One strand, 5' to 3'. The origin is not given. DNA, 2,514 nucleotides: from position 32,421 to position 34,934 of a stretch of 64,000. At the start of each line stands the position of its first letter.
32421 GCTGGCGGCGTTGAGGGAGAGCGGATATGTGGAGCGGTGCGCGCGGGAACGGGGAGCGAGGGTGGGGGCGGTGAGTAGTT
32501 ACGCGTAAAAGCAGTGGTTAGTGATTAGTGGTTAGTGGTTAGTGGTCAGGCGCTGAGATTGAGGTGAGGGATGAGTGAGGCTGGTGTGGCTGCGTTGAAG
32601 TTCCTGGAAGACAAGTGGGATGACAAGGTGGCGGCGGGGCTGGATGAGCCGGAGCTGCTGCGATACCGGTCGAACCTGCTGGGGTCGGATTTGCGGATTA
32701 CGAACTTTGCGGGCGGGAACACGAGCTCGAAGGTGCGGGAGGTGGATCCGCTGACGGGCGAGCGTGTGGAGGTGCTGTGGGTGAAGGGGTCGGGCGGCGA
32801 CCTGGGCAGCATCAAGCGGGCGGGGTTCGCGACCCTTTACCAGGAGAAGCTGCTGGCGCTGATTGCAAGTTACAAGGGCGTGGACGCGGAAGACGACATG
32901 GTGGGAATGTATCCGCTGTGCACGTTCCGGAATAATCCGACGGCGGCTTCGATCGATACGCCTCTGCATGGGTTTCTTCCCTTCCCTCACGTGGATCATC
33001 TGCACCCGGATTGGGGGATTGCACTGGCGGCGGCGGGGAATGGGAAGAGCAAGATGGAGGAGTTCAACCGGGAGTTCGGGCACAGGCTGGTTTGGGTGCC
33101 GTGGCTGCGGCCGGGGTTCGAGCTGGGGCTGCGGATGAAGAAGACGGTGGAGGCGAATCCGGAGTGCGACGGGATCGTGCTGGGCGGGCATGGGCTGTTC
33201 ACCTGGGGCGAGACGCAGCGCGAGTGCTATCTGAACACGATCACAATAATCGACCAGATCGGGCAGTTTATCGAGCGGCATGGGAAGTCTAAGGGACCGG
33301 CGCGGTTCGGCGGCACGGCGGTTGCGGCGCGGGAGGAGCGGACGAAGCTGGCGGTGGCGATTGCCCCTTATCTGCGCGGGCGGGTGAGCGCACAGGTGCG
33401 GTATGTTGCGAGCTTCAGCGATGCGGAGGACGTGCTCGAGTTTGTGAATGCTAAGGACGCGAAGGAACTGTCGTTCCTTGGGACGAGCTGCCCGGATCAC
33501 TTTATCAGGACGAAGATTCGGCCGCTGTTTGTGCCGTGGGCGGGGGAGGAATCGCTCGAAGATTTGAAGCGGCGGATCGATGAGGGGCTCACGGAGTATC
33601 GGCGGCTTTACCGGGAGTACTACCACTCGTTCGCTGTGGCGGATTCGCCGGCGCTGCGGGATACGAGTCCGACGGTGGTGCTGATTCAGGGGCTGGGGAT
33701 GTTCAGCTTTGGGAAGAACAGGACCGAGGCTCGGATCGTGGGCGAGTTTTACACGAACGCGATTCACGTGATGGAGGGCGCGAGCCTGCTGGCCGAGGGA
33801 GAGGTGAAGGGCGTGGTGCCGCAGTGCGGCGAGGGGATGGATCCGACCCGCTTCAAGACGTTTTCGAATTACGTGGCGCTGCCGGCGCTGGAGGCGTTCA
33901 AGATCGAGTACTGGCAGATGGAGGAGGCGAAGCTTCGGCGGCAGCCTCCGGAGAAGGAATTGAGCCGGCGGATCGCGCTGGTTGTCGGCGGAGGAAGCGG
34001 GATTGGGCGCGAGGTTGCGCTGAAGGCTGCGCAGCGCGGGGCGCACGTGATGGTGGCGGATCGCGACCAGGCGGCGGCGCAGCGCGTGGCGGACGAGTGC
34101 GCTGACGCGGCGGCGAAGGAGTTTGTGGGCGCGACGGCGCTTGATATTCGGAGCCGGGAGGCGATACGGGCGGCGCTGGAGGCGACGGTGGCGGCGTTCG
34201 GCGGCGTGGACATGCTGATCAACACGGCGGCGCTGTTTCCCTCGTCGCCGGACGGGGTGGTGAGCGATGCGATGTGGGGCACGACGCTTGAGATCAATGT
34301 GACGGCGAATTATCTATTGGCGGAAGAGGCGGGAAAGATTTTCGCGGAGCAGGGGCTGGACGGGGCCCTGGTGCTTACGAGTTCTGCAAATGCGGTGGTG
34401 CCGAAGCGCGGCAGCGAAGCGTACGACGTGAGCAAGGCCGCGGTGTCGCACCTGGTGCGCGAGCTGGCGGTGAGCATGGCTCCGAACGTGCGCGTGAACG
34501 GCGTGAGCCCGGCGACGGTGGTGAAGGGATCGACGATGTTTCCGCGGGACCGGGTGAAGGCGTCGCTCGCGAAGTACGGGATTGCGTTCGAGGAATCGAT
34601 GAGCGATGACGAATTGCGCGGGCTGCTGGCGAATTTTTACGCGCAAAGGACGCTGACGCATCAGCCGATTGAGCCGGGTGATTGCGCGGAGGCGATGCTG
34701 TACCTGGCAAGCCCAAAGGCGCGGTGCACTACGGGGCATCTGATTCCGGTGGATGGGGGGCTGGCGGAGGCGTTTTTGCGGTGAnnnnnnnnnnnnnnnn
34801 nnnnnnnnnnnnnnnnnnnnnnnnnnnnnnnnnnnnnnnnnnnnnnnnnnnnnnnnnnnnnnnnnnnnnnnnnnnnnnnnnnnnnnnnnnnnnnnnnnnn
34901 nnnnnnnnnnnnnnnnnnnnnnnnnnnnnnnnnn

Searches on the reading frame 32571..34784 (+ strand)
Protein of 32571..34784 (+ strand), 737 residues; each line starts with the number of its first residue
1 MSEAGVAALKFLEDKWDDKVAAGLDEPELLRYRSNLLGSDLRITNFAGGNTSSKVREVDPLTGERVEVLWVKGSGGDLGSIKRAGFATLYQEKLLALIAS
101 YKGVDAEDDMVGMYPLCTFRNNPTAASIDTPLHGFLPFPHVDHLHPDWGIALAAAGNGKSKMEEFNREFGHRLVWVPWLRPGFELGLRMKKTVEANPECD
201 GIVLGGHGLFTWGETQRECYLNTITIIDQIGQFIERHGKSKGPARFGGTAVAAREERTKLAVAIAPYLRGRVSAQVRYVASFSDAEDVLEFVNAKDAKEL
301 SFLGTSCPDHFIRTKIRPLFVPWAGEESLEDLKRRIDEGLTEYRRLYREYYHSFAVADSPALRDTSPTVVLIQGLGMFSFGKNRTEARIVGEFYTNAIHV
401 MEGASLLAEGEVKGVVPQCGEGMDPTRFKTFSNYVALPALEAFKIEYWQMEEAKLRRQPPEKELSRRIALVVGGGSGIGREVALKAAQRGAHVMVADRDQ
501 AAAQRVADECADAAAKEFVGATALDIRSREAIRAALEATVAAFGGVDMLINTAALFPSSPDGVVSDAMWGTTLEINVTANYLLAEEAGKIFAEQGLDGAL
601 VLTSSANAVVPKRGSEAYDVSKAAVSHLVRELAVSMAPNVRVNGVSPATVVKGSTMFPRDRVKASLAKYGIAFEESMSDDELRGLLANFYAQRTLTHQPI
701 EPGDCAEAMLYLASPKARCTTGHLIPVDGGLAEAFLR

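Call 16: search_protein_families(library=pfam, proteins=[window:32571-34784:+], max_evalue=0.00001)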
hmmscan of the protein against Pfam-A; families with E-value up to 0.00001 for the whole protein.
window:32571-34784:+ (737 aa): 4 families
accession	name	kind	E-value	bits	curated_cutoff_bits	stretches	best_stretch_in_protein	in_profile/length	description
PF13561.12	adh_short_C2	-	5.4e-41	141.1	27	1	476-731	6-235/236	Enoyl-(Acyl carrier protein) reductase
PF00106.31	adh_short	-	2.2e-35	122.3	26.6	1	468-650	2-182/195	short chain dehydrogenase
PF00596.27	Aldolase_II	-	3.6e-16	60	22.2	1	40-226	12-175/183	Class II Aldolase and Adducin N-terminal domain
PF08659.16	KR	-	4.8e-07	30.3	22.6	1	470-633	4-164/180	KR domain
